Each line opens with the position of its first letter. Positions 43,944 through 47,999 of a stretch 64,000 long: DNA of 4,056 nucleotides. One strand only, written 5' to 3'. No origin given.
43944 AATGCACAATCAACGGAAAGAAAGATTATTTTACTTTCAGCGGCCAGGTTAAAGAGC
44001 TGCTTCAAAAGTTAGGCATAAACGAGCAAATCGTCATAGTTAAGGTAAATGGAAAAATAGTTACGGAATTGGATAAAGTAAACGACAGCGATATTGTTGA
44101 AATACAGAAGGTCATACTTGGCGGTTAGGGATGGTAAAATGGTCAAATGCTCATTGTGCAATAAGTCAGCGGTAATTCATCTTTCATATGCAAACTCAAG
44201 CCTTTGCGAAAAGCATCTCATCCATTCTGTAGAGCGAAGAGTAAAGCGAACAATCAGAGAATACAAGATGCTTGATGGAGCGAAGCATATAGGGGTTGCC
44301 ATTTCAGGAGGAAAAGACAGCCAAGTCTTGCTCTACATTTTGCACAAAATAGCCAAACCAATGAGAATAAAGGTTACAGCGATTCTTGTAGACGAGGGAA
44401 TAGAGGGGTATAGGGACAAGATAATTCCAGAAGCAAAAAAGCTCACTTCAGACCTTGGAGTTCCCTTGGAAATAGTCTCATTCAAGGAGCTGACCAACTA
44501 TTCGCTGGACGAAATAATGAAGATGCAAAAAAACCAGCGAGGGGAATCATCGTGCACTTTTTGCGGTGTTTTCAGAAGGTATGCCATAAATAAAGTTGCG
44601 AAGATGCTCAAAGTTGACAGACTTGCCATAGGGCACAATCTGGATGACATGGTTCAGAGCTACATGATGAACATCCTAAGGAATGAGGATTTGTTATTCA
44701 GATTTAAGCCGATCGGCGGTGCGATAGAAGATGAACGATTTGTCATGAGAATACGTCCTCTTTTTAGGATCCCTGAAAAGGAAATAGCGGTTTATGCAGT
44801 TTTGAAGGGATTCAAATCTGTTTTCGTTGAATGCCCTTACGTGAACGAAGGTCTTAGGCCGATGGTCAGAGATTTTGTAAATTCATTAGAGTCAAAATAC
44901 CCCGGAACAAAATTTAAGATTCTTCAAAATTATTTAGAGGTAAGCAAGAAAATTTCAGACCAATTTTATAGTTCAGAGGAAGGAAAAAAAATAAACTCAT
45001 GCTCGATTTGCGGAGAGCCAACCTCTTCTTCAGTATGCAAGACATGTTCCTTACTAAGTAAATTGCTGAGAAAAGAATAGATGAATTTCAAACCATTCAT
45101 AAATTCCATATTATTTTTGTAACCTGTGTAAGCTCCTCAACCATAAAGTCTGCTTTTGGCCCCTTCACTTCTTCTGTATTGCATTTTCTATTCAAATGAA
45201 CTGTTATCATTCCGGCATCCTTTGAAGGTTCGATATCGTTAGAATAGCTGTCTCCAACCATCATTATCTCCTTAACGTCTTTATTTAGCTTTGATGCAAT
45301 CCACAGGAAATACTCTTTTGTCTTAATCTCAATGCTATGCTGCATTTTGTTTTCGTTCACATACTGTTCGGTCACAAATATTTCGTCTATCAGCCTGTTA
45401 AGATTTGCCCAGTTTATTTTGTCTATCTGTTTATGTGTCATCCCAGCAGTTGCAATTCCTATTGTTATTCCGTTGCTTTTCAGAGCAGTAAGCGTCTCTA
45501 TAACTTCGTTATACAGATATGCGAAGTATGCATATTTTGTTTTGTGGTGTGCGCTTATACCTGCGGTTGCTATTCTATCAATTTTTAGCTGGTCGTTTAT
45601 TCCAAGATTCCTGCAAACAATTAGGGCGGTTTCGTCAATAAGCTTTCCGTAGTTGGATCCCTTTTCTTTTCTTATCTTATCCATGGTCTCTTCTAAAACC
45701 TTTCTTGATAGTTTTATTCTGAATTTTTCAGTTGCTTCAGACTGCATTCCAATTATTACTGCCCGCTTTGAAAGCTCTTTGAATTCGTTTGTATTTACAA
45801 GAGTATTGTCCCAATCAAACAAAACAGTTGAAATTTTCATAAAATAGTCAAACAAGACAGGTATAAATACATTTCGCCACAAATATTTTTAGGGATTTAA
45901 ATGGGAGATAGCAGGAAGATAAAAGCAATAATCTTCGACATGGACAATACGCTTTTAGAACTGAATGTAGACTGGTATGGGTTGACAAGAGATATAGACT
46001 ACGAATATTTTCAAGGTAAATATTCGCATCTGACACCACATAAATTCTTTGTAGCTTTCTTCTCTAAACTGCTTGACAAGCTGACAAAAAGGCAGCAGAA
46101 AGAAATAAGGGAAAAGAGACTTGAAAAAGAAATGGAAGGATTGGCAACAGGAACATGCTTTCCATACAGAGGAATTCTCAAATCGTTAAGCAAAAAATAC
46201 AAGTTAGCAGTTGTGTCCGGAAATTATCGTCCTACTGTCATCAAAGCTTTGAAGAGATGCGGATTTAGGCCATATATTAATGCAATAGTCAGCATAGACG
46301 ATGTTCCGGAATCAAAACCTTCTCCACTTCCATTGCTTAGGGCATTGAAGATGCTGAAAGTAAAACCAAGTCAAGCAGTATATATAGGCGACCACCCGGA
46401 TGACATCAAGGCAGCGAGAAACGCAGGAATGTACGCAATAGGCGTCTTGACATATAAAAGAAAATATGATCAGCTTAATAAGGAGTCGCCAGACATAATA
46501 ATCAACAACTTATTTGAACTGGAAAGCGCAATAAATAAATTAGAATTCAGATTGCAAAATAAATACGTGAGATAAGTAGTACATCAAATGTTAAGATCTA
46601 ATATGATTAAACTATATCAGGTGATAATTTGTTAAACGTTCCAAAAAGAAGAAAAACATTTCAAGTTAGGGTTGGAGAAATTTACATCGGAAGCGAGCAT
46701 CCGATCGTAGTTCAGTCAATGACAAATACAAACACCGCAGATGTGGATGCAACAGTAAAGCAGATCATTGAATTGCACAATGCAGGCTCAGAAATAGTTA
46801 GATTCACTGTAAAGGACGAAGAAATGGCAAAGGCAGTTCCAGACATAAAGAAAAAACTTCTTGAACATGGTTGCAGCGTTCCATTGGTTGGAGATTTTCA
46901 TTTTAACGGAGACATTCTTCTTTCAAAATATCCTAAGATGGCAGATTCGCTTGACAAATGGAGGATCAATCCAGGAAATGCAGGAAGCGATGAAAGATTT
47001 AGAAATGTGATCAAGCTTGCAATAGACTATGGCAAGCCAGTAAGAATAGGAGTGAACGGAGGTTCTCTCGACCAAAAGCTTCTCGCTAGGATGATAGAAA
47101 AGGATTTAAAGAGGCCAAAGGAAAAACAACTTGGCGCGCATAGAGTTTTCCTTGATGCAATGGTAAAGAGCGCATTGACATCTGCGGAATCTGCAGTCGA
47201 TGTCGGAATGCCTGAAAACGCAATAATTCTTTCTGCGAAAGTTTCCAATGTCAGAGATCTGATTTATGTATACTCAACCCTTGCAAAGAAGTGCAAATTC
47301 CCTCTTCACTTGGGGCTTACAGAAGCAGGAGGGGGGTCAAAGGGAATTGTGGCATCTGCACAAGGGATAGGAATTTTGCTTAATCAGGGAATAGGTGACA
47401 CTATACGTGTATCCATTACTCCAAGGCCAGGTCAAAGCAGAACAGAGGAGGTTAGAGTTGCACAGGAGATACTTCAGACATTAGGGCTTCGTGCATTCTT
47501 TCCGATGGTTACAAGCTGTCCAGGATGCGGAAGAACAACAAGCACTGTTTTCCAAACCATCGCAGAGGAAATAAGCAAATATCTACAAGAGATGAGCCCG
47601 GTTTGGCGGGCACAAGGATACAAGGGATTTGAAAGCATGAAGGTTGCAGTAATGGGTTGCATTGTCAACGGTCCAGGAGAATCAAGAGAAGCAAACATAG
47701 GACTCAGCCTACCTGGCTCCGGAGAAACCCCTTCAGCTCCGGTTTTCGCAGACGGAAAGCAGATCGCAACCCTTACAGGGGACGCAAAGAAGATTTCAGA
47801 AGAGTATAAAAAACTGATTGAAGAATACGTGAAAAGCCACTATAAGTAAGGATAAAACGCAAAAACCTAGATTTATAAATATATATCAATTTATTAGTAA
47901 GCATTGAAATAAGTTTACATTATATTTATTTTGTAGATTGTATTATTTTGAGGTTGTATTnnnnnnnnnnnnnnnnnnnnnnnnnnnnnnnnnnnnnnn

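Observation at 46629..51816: Bacterial-type MEP-pathway terminal enzymes IspG and IspH in an archaeal context, with no other MEP genes nearby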

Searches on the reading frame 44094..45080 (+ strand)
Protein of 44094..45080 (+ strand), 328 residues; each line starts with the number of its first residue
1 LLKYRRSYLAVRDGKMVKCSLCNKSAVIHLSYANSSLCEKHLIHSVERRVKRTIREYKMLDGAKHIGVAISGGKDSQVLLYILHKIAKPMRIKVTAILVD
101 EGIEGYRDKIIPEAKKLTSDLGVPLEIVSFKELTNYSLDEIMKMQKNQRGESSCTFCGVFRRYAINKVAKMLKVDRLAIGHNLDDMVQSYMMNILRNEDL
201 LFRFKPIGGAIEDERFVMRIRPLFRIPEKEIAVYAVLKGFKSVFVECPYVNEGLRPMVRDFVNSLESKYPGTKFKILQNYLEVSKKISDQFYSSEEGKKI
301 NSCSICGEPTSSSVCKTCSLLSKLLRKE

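Call 3: search_protein_families(library=pfam, proteins=[window:44094-45080:+])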
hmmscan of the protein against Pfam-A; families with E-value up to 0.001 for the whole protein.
window:44094-45080:+ (328 aa): 4 families
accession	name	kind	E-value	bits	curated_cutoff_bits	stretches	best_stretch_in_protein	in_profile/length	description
PF01171.26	ATP_bind_3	-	1.3e-15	58.1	27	1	66-239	2-160/182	PP-loop family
PF22082.2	TtuA_LIM_N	-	3e-08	34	27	1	18-43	1-26/26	2-thiouridine synthetase TtuA, N-terminal LIM domain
PF03054.22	tRNA_Me_trans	-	1.1e-05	25.6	20.6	1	65-186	2-131/202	tRNA methyl transferase HUP domain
PF01507.26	PAPS_reduct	-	2e-05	25.1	22.5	1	67-238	3-152/175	Phosphoadenosine phosphosulfate reductase domain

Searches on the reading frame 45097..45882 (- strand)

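Call 3: search_protein_families(library=pfam, proteins=[window:45097-45882:-])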
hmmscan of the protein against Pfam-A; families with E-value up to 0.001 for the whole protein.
window:45097-45882:- (261 aa): 3 families
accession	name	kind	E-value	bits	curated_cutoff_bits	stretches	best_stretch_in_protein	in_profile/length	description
PF00702.32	Hydrolase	-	5.6e-15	56.7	26.4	1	17-224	1-191/191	haloacid dehalogenase-like hydrolase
PF13419.12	HAD_2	-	3.8e-14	53.6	23.8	1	20-228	1-176/178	Haloacid dehalogenase-like hydrolase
PF13242.12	Hydrolase_like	-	0.00014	22.1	22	1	190-252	8-73/75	HAD-hyrolase-like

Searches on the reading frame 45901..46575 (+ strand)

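Call 3: search_protein_families(library=pfam, proteins=[window:45901-46575:+])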
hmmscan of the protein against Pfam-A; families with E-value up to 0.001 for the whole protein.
window:45901-46575:+ (224 aa): 4 families
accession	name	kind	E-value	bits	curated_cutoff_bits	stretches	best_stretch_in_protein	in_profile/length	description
PF13419.12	HAD_2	-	2.1e-32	113.1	23.8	1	10-182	1-178/178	Haloacid dehalogenase-like hydrolase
PF00702.32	Hydrolase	-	9.2e-25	88.6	26.4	1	7-176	1-191/191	haloacid dehalogenase-like hydrolase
PF13242.12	Hydrolase_like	-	6.4e-13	48.9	22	1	138-206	3-74/75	HAD-hyrolase-like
PF12710.13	HAD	-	4.5e-08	34.2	27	1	10-173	1-189/189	haloacid dehalogenase-like hydrolase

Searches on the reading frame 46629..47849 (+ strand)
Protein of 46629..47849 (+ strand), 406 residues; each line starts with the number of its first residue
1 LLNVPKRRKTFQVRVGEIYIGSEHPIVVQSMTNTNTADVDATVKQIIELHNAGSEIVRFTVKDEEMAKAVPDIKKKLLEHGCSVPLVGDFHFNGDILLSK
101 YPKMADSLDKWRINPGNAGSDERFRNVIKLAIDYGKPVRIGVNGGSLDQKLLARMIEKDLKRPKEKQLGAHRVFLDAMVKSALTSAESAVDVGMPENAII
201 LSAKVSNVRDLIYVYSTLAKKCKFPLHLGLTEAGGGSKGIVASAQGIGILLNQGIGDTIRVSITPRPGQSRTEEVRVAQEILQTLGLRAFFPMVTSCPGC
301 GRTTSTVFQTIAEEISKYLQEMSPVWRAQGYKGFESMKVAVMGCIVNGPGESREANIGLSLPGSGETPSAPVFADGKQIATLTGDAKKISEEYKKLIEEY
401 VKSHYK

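Call 3: search_protein_families(library=pfam, proteins=[window:46629-47849:+])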
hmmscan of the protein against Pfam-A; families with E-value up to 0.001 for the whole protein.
window:46629-47849:+ (406 aa): 1 family
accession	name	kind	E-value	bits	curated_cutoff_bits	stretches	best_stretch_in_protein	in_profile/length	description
PF04551.19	GcpE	-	2.8e-116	388.7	32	1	11-398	2-342/343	GcpE protein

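Call 4: search_protein_families(library=ncbifam, proteins=[window:46629-47849:+])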
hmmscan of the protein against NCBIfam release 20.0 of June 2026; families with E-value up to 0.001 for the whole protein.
window:46629-47849:+ (406 aa): 4 families
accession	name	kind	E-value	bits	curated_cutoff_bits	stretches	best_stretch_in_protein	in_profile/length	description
NF001540.0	PRK00366.1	equivalog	5.5e-135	449.8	345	1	5-403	11-363/364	flavodoxin-dependent (E)-4-hydroxy-3-methylbut-2-enyl-diphosphate synthase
TIGR00612.1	ispG_gcpE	equivalog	5.1e-117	391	280.25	1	7-397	1-356/357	(E)-4-hydroxy-3-methylbut-2-enyl-diphosphate synthase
NF001912.0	PRK00694.1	equivalog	5.1e-65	220.2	1045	3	6-117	11-118/606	4-hydroxy-3-methylbut-2-en-1-yl diphosphate synthase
NF002534.0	PRK02048.1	equivalog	8.7e-56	189.8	886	3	6-117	7-114/613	4-hydroxy-3-methylbut-2-en-1-yl diphosphate synthase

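Call 21: find_homologous_proteins(query=window:46629-47849:+)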
Query window:46629-47849:+ (406 aa): 8000 proteins with E <= 0.001 among 8000 candidates; the best 120 are listed.
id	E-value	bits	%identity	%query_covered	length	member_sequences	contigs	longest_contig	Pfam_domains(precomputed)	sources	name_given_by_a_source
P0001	1.1e-266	902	100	100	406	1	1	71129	PF04551.20,PF26540.1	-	-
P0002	5.8e-244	827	90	100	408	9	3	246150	PF04551.20,PF26540.1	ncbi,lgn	ncbi:MAG: flavodoxin-dependent (E)-4-hydroxy-3-methylbut-2-enyl-diphosphate synthase [Candidatus Mic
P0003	1.9e-243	825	90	100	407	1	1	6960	PF04551.20,PF26540.1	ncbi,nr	ncbi:MAG: flavodoxin-dependent (E)-4-hydroxy-3-methylbut-2-enyl-diphosphate synthase [Candidatus Mic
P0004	8.4e-219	744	81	100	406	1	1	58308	PF04551.20,PF26540.1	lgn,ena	-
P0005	2.6e-217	739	82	99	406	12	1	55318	PF04551.20,PF26540.1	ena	-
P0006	7.4e-217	738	80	100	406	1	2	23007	PF04551.20,PF26540.1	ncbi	-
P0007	5.1e-203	692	75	99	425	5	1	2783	PF04551.20,PF26540.1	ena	-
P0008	2.1e-202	690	75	99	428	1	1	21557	PF04551.20,PF26540.1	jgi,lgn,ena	-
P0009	5.0e-188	643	71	99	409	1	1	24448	PF04551.20,PF26540.1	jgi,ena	-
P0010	4.1e-176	604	71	92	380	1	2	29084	PF04551.20,PF26540.1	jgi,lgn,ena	jgi:(E)-4-hydroxy-3-methylbut-2-enyl-diphosphate synthase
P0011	4.6e-158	544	63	98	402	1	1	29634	PF04551.20,PF26540.1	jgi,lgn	jgi:(E)-4-hydroxy-3-methylbut-2-enyl-diphosphate synthase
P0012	2.6e-154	532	60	98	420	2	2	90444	PF04551.20,PF26540.1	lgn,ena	-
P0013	8.3e-154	530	58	100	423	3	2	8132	PF04551.20,PF26540.1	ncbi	-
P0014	1.9e-152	526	59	98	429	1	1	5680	PF04551.20,PF26540.1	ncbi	-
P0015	5.3e-152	524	90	65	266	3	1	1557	PF04551.20,PF26540.1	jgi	jgi:(E)-4-hydroxy-3-methylbut-2-enyl-diphosphate synthase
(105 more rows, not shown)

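Call 28: search_solved_structures(query=window:46629-47849:+, show_alignments=2)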
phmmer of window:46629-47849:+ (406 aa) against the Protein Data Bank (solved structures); distinct sequences matched with E-value up to 0.001: 4.
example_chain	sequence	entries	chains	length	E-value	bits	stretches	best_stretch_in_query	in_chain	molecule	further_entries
4s38_A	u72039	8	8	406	1.8e-156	524.1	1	7-405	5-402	4-hydroxy-3-methylbut-2-en-1-yl diphosphate synthase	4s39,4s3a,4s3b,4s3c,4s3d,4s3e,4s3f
2y0f_A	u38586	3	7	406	6.2e-155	519.1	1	7-405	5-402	4-HYDROXY-3-METHYLBUT-2-EN-1-YL DIPHOSPHATE SYNTHASE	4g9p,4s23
3noy_A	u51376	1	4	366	3.1e-58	200.8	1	6-382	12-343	4-hydroxy-3-methylbut-2-en-1-yl diphosphate synthase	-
4mwa_A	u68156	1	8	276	1.9e-52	181.7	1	5-302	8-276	4-hydroxy-3-methylbut-2-en-1-yl diphosphate synthase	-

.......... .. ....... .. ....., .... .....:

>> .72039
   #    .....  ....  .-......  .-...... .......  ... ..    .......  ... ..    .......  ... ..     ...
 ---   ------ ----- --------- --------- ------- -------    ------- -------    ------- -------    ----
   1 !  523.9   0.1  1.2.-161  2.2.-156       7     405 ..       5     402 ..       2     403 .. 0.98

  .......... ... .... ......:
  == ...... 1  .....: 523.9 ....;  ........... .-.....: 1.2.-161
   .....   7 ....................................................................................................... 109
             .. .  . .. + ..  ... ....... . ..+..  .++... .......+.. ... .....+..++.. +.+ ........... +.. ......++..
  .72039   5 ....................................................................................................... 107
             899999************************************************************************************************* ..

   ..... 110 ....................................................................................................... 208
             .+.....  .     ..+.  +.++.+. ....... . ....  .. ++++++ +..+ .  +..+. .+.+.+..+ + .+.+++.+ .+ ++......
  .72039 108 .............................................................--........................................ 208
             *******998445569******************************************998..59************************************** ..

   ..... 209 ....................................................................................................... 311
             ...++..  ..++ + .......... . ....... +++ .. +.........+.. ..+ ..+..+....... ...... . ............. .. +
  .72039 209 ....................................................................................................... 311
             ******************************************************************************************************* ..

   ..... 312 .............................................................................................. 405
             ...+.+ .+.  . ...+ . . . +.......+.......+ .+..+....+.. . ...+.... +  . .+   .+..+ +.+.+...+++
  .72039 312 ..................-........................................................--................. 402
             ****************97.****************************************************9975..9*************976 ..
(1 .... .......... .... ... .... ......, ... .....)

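Call 41: find_related_loci(query=A1, collection=genome_contigs, flank=3000)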
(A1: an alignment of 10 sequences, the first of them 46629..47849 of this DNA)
Query A1 (406 aa) in genome_contigs; peptide patterns used: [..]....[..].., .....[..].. (x = any residue, [..] = any of these).
600 stretches matched a pattern (row limit reached: there are more); 599 encode a relative of the query (tblastn E <= 1e-3); the best 80 are kept; 80 distinct loci.
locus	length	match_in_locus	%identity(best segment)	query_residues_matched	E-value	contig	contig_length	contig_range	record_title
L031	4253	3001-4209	89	4-406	0e+0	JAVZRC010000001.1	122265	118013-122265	MAG: Candidatus Micrarchaeia archaeon isolate DRTY-7_201803_bins_59 DRTY-7_201803_bins_59_scaffold_1, whole genome shotg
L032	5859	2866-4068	57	10-406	4e-159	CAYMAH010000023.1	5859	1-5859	MAG TPA_asm: Candidatus Micrarchaeota archaeon isolate SRP271791_co1_141 genome assembly, contig: k141_154187, whole gen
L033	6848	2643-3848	58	7-405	4e-156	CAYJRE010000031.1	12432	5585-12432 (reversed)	MAG TPA_asm: uncultured archaeon isolate ERP125453_co1_164 genome assembly, contig: NODE_5650_length_12432_cov_18.681991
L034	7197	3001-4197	58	7-406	2e-154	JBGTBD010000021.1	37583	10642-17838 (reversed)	MAG: Rickettsiales bacterium isolate JTS-AC89 k141_45084, whole genome shotgun sequence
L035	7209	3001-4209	57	2-405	5e-153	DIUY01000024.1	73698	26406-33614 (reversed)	MAG TPA_asm: Methylococcaceae bacterium UBA6146 UBA6146_contig_29785, whole genome shotgun sequence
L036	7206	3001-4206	58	7-405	4e-152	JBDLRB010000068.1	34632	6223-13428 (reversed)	MAG: Pseudomonadota bacterium isolate icacos_2019_sw_WHONDRS-S19S_0094_B_bin.146 scaffold_2121127, whole genome shotgun 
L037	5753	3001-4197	57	6-405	2e-152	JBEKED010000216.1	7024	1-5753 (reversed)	MAG: Terriglobales bacterium isolate SPRUCE 199 SPRUCE_199_216, whole genome shotgun sequence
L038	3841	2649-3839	57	7-405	3e-157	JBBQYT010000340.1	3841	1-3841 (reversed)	MAG: Longimicrobiales bacterium isolate Co_metawrap_2177 Cmw_2177_k141_29949719_length_3841_cov_6.0000, whole genome sho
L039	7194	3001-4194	58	7-405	1e-151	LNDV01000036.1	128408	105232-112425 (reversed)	MAG: Betaproteobacteria bacterium Ga0077526 Ga0077526_135.1, whole genome shotgun sequence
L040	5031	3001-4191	57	7-405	7e-152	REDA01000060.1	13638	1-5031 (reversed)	MAG: Balneolaceae bacterium isolate DLM2.Bin75 NODE_6537_length_13638_cov_23.0163, whole genome shotgun sequence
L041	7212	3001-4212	56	1-405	2e-151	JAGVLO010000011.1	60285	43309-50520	MAG: Alphaproteobacteria bacterium isolate SW_2 c_000000014323, whole genome shotgun sequence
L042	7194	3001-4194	57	7-405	3e-151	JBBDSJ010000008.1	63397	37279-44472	MAG: Gammaproteobacteria bacterium isolate LejiaC_53_47 Lejia_C_1072_length_63397_cov_28, whole genome shotgun sequence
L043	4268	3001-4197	59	6-405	5e-152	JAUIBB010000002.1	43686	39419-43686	MAG: Alphaproteobacteria bacterium isolate 6_bin.22 NODE_984_length_43686_cov_1.045433, whole genome shotgun sequence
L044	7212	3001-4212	56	2-406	3e-150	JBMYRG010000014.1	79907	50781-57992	MAG: Alphaproteobacteria bacterium isolate ME_XS_2303_bin_60 ME_XS_2303_bin_60_13, whole genome shotgun sequence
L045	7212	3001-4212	56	1-405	5e-150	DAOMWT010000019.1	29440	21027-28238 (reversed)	MAG TPA_asm: Thiobacillus sp. isolate AMR_MDS_5671 NODE_1037_length_29440_cov_28.283750, whole genome shotgun sequence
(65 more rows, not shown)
